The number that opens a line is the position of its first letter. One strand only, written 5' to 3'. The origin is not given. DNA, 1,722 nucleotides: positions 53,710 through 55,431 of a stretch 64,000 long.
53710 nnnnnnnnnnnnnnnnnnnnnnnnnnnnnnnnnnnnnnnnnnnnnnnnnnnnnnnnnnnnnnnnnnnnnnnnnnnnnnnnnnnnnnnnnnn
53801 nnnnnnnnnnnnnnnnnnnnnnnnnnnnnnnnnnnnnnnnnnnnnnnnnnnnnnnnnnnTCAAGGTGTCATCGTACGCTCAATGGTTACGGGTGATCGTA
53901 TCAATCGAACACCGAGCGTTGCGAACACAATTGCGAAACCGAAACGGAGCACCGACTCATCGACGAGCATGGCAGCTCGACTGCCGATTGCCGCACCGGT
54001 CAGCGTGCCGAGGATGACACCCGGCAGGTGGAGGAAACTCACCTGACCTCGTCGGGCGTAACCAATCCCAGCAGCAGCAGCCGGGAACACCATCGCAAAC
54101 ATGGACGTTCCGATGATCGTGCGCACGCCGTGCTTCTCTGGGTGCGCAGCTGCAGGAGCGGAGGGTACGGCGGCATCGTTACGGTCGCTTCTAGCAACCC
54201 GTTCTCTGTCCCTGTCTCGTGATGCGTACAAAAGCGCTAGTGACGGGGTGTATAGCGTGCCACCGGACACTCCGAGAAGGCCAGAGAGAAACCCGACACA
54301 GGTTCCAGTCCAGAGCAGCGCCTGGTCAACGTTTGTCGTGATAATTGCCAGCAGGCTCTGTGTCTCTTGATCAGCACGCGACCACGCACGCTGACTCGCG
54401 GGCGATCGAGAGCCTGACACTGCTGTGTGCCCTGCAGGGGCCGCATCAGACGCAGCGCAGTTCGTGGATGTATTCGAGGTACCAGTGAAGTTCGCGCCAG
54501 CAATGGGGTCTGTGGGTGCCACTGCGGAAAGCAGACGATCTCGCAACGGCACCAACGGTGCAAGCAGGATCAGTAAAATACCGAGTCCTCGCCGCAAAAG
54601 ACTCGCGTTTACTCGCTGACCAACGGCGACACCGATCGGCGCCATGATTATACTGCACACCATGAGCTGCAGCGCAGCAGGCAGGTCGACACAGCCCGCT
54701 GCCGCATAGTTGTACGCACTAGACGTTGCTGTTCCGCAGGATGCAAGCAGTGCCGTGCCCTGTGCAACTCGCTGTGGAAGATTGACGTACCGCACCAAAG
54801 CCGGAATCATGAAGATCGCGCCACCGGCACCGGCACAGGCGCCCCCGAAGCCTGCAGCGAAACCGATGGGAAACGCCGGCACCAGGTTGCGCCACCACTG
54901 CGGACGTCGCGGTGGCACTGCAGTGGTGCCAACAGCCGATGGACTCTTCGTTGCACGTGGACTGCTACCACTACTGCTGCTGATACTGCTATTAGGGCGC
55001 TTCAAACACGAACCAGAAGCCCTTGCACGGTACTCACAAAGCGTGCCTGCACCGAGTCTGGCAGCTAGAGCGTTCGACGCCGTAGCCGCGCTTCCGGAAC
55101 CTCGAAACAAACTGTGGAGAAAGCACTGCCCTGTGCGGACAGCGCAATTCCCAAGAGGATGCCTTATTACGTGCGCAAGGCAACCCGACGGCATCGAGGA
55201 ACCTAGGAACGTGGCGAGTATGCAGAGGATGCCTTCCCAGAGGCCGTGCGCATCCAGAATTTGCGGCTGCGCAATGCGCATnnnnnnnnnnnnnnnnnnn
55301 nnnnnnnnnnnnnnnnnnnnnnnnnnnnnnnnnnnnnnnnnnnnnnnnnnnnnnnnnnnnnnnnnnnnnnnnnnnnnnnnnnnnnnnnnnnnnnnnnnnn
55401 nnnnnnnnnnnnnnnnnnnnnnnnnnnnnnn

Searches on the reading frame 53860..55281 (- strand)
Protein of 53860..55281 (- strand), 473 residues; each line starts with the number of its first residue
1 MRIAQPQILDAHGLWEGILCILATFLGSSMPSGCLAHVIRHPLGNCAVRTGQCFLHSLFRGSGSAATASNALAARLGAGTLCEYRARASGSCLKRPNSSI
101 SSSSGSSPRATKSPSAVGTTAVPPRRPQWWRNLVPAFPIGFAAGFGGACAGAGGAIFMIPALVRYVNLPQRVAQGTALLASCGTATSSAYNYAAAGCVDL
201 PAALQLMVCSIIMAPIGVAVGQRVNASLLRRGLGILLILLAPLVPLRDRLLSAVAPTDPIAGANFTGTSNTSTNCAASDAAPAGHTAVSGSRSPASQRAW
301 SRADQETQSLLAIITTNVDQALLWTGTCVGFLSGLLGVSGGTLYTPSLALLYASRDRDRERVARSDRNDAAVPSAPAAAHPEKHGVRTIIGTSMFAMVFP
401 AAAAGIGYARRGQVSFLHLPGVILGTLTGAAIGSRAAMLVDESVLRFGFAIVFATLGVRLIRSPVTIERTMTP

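Call 50: search_protein_families(library=pfam, proteins=[window:53860-55281:-], max_evalue=0.001)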
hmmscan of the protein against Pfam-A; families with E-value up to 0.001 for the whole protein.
window:53860-55281:- (473 aa): 1 family
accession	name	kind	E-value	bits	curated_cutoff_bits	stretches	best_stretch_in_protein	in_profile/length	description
PF01925.25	TauE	-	4.5e-36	125.1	32.6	2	137-352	2-159/237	Sulfite exporter TauE/SafE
